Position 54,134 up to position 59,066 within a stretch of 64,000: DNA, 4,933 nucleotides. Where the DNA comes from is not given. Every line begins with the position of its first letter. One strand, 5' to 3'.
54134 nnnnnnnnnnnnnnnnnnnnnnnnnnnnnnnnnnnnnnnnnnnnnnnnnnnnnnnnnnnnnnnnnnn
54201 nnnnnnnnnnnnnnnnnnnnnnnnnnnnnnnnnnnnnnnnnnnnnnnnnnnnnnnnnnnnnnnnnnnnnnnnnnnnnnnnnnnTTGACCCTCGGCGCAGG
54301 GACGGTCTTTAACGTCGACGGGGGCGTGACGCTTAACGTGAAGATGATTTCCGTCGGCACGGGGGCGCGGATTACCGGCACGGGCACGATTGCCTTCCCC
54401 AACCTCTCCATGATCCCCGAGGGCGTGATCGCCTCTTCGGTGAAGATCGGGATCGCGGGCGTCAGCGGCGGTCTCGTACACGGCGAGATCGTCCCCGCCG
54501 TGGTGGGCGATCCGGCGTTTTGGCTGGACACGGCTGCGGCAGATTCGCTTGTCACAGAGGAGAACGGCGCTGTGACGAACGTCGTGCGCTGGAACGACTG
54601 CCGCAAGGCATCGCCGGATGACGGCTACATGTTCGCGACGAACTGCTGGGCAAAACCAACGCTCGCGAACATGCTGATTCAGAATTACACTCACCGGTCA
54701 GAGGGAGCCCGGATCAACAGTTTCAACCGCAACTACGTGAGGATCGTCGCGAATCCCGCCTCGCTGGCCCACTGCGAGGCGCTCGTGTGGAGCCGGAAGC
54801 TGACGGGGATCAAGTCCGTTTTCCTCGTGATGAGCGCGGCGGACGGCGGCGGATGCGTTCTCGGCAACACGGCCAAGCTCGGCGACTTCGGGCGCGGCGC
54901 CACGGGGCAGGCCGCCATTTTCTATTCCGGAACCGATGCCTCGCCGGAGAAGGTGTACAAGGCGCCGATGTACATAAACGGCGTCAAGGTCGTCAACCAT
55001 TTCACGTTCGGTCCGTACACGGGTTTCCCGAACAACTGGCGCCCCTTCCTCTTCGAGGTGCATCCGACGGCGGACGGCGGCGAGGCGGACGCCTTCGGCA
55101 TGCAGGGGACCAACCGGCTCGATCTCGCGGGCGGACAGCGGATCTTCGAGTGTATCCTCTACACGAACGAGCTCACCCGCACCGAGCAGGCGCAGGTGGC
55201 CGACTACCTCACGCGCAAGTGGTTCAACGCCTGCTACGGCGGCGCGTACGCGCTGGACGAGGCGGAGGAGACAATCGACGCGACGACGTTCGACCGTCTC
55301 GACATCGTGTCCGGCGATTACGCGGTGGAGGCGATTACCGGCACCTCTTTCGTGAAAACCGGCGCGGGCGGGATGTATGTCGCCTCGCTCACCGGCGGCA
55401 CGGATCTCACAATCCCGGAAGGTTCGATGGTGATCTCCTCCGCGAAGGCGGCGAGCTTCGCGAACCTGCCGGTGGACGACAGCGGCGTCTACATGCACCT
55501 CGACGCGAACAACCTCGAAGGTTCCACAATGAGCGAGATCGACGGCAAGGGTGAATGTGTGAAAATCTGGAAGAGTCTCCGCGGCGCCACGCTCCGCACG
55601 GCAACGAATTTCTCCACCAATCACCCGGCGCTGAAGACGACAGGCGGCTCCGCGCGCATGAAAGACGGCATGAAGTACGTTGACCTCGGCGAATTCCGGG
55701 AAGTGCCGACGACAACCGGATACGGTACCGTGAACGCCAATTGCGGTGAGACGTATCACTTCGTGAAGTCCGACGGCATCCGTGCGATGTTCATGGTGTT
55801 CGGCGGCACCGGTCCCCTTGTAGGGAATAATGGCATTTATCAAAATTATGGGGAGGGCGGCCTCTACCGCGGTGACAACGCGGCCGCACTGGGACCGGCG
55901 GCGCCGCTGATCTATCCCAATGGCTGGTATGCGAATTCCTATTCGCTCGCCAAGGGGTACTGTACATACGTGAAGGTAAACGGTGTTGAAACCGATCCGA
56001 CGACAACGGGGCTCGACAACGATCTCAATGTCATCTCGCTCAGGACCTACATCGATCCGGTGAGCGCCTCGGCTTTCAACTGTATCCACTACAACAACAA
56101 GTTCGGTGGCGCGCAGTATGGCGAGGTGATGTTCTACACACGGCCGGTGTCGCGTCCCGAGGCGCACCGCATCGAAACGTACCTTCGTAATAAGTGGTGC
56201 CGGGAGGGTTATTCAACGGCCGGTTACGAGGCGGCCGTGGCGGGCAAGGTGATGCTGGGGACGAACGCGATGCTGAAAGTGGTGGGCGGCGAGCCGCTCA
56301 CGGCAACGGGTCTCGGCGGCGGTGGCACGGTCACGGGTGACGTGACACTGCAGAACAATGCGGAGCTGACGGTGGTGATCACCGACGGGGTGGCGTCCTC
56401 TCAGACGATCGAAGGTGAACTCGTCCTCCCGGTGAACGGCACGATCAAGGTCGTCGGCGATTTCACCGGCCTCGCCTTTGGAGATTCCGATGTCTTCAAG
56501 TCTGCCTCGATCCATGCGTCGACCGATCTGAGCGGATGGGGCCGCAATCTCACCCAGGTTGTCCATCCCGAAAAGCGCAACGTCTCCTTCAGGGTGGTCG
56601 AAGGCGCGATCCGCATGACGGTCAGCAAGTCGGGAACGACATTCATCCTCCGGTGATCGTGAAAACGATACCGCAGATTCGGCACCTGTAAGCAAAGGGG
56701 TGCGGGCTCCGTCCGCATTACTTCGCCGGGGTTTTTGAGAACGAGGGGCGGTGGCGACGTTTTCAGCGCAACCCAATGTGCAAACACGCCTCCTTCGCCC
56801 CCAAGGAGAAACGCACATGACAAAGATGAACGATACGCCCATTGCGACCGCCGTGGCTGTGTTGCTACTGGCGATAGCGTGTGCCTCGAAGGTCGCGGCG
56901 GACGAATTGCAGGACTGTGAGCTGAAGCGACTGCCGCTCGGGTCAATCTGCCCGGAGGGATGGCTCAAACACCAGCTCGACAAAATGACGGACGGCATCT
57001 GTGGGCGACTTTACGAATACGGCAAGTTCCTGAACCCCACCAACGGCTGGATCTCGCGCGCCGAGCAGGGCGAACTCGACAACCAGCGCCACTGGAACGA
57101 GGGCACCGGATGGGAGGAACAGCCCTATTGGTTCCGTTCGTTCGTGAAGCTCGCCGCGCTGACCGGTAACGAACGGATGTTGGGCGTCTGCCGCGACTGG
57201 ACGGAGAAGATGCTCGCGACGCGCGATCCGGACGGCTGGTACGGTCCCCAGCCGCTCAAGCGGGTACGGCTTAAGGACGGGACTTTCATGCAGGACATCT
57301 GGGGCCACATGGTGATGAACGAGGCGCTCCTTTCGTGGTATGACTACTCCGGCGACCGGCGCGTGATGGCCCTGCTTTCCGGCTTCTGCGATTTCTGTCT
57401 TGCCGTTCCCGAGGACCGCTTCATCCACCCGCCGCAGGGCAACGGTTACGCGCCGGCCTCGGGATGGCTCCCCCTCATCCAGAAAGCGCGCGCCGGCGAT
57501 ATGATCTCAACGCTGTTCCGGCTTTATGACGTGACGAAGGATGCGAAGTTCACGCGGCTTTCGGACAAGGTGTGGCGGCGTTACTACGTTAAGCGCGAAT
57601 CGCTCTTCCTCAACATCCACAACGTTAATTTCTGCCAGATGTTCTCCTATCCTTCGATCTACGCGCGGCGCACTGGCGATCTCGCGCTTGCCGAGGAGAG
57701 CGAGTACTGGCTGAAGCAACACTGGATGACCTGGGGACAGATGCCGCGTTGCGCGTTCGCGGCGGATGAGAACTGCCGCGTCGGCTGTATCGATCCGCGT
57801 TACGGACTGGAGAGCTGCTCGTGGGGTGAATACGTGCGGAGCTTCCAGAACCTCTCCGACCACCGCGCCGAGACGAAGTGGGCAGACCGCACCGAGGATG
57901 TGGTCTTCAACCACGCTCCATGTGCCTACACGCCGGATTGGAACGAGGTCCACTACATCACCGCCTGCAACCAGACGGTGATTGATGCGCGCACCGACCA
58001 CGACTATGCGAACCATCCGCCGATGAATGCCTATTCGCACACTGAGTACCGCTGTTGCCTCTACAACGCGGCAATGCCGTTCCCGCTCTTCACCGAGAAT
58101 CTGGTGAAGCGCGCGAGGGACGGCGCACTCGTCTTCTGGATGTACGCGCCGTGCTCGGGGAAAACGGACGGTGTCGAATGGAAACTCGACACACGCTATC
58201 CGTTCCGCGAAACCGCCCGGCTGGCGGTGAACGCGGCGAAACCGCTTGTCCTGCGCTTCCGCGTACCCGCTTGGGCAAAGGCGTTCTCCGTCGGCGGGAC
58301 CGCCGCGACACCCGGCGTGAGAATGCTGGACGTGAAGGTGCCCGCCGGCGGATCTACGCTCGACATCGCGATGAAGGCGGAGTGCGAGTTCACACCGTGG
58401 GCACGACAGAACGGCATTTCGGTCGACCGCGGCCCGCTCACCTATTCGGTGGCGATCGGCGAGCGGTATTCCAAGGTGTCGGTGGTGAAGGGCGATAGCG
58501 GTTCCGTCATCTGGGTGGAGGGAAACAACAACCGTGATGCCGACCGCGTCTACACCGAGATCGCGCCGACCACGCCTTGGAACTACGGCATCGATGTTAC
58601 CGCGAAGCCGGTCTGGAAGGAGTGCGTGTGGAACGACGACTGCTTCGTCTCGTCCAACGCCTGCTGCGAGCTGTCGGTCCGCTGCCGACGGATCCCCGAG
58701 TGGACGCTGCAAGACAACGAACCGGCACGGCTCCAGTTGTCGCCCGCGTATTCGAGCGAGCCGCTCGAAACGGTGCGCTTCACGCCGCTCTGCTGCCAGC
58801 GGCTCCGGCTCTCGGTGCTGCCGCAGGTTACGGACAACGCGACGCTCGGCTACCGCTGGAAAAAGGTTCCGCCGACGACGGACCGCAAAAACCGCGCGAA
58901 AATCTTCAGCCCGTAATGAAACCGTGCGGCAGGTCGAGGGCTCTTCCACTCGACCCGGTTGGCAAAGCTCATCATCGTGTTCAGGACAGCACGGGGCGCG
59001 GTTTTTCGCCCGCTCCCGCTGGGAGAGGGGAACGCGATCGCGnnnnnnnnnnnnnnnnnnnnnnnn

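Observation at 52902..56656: Giant beta-strand-repeat surface protein split by a single-base homopolymer frameshift. This may be phase variation, a pseudogene or a sequencing error.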

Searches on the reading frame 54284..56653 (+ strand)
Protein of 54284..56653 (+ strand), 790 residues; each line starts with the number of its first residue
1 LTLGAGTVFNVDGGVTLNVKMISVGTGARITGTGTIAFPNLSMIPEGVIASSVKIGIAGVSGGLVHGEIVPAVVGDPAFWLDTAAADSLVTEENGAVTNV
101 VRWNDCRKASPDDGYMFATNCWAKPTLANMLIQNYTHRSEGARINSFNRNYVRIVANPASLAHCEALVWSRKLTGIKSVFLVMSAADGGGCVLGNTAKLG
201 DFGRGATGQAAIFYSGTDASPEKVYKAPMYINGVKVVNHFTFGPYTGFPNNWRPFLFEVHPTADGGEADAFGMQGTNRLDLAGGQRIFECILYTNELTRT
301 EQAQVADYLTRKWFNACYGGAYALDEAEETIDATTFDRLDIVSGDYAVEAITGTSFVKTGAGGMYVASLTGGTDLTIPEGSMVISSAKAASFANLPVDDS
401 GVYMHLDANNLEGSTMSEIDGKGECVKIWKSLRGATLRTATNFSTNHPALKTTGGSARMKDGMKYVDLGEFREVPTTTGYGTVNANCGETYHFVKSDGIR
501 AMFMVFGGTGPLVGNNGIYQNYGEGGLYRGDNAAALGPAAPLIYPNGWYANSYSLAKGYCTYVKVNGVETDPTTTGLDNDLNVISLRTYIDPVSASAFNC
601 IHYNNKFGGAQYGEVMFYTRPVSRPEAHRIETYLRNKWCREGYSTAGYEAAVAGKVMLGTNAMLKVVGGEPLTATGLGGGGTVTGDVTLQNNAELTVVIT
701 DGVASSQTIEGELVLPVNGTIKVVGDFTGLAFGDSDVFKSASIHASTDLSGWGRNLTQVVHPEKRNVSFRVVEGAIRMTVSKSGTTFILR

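Call 57: predict_structure(alignment_id=A3)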
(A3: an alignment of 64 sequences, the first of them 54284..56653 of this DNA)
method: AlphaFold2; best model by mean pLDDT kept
length: 790 residues; sequences in the alignment: 64
mean_pLDDT: 87.8   pTM: 0.88
mean pLDDT of the five models: 87.8, 86.2, 86.2, 85.3, 84.7
residues with pLDDT >= 90: 468; 70-90: 233; 50-70: 78; < 50: 11
segments of 3 or more residues with pLDDT < 50: 135-143
pLDDT, mean of each block of 10 residues (from residue 1): 92 91 90 91 84 88 88 97 97 97 96 94 94 51 60 90 94 97 87 89 74 72 90 82 59 87 95 89 92 96 96 87 85 92 93 96 95 96 90 80 95 96 96 87 91 92 96 74 68 91 94 78 73 73 73 66 91 91 91 88 85 95 89 94 85 97 95 97 98 96 96 96 90 96 92 74 81 96 66
secondary structure, 60 per line:
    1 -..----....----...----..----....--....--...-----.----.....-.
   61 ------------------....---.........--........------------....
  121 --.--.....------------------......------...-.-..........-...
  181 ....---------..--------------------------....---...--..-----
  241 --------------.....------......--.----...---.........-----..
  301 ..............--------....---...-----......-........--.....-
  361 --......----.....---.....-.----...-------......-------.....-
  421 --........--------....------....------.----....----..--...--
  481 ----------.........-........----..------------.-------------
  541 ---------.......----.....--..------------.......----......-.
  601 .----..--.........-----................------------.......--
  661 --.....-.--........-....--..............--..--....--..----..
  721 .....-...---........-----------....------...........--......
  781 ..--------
elements in order (helices of 4 or more, strands of 3 or more residues): E8-11 E16-18 E29-32 E35-38 E54-58 E79-82 E89-94 E97-104 E117-120 E126-130 E149-154 E167-176 E178-184 H222-225 E229-231 E255-259 E266-271 E285-293 H299-314 H323-326 E330-332 E338-343 E345-352 E355-359 E363-368 E373-377 E381-385 E402-407 E415-419 E423-430 E439-442 E449-452 E464-467 E491-499 E501-508 H550-556 E561-565 E582-588 E593-598 E610-618 H624-638 E652-658 E663-667 E672-679 E681-684 E687-700 E707-710 E719-725 E733-740 E752-755 E765-772 E775-782

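Call 59: fold_search(model_id=the predicted structure, library=pdb)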
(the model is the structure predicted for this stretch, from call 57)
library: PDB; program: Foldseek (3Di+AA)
matches with E <= 10: 260; with E <= 0.001: 0
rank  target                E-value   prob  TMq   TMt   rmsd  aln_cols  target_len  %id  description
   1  8yk3_A                5.5e-03  0.16  0.11  0.13  22.8       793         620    9  Blood group B alpha-1,3-galactosidase AgaBb from Bifidobacterium bifidum, construct T7-tag_24-673 (released 2024-07-10)
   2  7oa8                  6.0e-03  0.85  0.12  0.22  14.2       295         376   14  PilC minor pilin of Streptococcus sanguinis SK36 type IV pili (released 2022-05-04)
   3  8yk2_B                1.8e-02  0.08  0.09  0.10  22.9       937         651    8  Blood group B alpha-1,3-galactosidase AgaBb from Bifidobacterium bifidum, construct T7-tag_24-700 (released 2024-07-10)
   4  7oa7                  3.2e-02  0.72  0.13  0.26  12.4       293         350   11  PilC minor pilin of Streptococcus sanguinis 2908 type IV pili (released 2022-05-04)
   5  8yk1_A                4.2e-02  0.08  0.11  0.11  23.7       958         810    8  Blood group B alpha-1,3-galactosidase AgaBb from Bifidobacterium bifidum, construct 23-844 (released 2024-07-10)
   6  8yk2_A                5.1e-02  0.07  0.10  0.11  23.3       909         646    8  Blood group B alpha-1,3-galactosidase AgaBb from Bifidobacterium bifidum, construct T7-tag_24-700 (released 2024-07-10)
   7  1ms0_A                6.1e-02  0.47  0.13  0.15  13.5       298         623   10  Monoclinic form of Trypanosoma cruzi trans-sialidase, in complex with 3-deoxy-2,3-dehydro-N-acetylneuraminic acid (DAN (released 2003-03-25)
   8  8e7f                  9.4e-02  0.99  0.12  0.15   7.2       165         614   10  Crystal structure of the autotransporter Ssp from Serratia marcescens. (released 2023-03-08)
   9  9mne_A                9.4e-02  0.93  0.12  0.10   8.0       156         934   13  Crystal structure of enteropathogenic Escherichia coli EspC (released 2025-10-29)
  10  7oh0_A                1.2e-01  0.57  0.13  0.22  11.9       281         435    9  Tetanus neurotoxin HC domain in complex with TT104-Fab1 (released 2021-10-27)
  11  1ms1_A                1.3e-01  0.57  0.14  0.17  10.6       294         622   11  Monoclinic form of Trypanosoma cruzi trans-sialidase, in complex with 3-deoxy-2,3-dehydro-N-acetylneuraminic acid (DAN (released 2003-03-25)
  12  3h09_B                1.5e-01  0.14  0.14  0.13  18.9       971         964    8  The structure of Haemophilus influenzae IgA1 protease (released 2009-04-21)
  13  3h09_A                1.7e-01  0.09  0.13  0.11  18.8       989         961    8  The structure of Haemophilus influenzae IgA1 protease (released 2009-04-21)
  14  1mr5                  2.3e-01  0.38  0.14  0.17  10.1       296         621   10  Orthorhombic form of Trypanosoma cruzi trans-sialidase (released 2003-03-18)
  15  1ms5_B                2.5e-01  0.35  0.14  0.17  10.7       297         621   10  Triclinic form of Trypanosoma cruzi trans-sialidase, soaked with N-acetylneuraminyl-a-2,3-thio-galactoside (NA-S-Gal) (released 2003-03-25)
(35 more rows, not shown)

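Call 76: fold_search(model_id=the predicted structure, library=viral)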
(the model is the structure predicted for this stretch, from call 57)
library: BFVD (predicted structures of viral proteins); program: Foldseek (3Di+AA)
matches with E <= 10: 501; with E <= 0.001: 28
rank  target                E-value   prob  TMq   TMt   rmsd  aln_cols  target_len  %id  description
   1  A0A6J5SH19            8.1e-09  1.00  0.18  0.28  15.9       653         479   13  Concanavalin A-like lectin/glucanases superfamily [uncultured Caudovirales phage]
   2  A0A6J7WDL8            4.2e-08  1.00  0.19  0.26  18.7       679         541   11  Concanavalin A-like lectin/glucanases superfamily [uncultured Caudovirales phage]
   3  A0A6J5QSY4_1          9.2e-07  0.80  0.10  0.07  23.3       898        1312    6  Carbohydrate-binding, CenC-like [uncultured Caudovirales phage]
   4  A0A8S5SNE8            4.6e-06  1.00  0.18  0.25  21.4       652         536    8  Uncharacterized protein [Myoviridae sp. ctPoO4]
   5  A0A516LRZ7            8.5e-06  1.00  0.19  0.12  25.4       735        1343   12  (no name in the UniProt tables at hand)
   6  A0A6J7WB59            8.9e-06  1.00  0.20  0.29  15.9       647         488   11  Concanavalin A-like lectin/glucanases superfamily [uncultured Caudovirales phage]
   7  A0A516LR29            1.1e-05  1.00  0.18  0.20  16.4       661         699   10  (no name in the UniProt tables at hand)
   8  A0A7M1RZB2            4.7e-05  0.98  0.15  0.18  21.1       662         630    9  Uncharacterized protein [uncultured phage cr118_1]
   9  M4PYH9                7.1e-05  1.00  0.18  0.57   6.3       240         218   16  Uncharacterized protein [Sulfitobacter phage phiCB2047-B]
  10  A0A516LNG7            7.1e-05  1.00  0.18  0.54   9.7       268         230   16  (no name in the UniProt tables at hand)
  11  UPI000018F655         9.9e-05  0.99  0.18  0.20  19.2       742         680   11  (no name look-up for this kind of identifier)
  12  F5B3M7                1.1e-04  1.00  0.20  0.31   5.6       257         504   16  (no name in the UniProt tables at hand)
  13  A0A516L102            1.7e-04  0.99  0.22  0.17  15.1       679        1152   11  (no name in the UniProt tables at hand)
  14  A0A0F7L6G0            1.9e-04  0.99  0.15  0.17  22.9       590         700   10  Uncharacterized protein [uncultured marine virus]
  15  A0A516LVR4            2.0e-04  0.99  0.17  0.20  24.0       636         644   11  (no name in the UniProt tables at hand)
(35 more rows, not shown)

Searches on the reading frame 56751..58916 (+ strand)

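Call 35: search_protein_families(library=pfam, max_evalue=0.001, proteins=[window:56751-58916:+])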
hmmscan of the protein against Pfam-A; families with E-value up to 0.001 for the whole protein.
window:56751-58916:+ (721 aa): 2 families
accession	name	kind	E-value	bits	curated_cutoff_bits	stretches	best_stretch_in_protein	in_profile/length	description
PF07944.18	Beta-AFase-like_GH127_cat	-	5.3e-10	39.3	24.9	1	126-441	62-368/376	Beta-L-arabinofuranosidase, GH127 catalytic domain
PF20736.2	Glyco_hydro127M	-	2.2e-05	24.9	24.2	1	471-514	15-60/95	Beta-L-arabinofuranosidase, GH127 middle domain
